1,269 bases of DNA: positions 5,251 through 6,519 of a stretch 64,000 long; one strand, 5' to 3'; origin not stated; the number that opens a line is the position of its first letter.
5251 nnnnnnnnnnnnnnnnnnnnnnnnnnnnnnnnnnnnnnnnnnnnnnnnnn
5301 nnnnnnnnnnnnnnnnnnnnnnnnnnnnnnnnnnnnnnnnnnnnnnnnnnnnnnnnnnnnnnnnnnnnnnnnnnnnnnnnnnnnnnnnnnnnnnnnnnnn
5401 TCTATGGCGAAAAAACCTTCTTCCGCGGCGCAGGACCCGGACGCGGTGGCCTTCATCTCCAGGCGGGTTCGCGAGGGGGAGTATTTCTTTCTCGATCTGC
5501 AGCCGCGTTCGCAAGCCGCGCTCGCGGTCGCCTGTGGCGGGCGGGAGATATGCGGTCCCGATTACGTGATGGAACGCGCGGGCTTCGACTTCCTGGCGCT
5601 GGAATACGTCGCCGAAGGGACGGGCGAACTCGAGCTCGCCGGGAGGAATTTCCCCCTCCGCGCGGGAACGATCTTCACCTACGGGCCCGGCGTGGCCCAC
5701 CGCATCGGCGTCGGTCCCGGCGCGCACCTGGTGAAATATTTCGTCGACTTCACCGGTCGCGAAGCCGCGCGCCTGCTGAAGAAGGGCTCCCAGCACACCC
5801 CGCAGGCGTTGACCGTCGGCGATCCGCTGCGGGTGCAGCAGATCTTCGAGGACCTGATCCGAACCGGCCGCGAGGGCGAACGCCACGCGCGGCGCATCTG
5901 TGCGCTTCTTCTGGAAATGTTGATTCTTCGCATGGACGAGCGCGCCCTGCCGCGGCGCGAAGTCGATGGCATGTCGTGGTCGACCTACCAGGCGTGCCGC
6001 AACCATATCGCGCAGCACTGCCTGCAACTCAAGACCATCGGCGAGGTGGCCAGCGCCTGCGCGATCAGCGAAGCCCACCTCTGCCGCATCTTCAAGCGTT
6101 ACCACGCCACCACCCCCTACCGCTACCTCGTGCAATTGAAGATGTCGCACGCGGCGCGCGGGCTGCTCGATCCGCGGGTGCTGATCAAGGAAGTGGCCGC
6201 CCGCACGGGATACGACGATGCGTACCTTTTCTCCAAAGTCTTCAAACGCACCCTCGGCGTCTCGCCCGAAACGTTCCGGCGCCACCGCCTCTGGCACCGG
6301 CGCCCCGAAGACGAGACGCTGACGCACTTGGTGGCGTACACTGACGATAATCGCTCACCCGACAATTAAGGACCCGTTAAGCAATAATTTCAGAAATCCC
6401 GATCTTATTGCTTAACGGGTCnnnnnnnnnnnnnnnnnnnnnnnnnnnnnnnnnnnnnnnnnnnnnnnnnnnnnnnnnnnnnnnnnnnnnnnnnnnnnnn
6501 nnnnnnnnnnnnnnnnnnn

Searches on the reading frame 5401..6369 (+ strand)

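Call 23: search_protein_families(library=pfam, proteins=[window:5401-6369:+], max_evalue=0.00001)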
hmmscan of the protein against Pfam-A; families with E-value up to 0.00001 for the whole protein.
window:5401-6369:+ (322 aa): 3 families
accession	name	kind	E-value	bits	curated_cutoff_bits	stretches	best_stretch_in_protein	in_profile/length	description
PF12833.13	HTH_18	-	9e-20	71.2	33.6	1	217-294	2-79/80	Helix-turn-helix domain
PF02311.25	AraC_binding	-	3.1e-15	56.5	21.1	1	49-165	8-125/135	AraC-like ligand binding domain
PF00165.29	HTH_AraC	-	5e-13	49.3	26.6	0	262-293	11-41/42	Bacterial regulatory helix-turn-helix proteins, AraC family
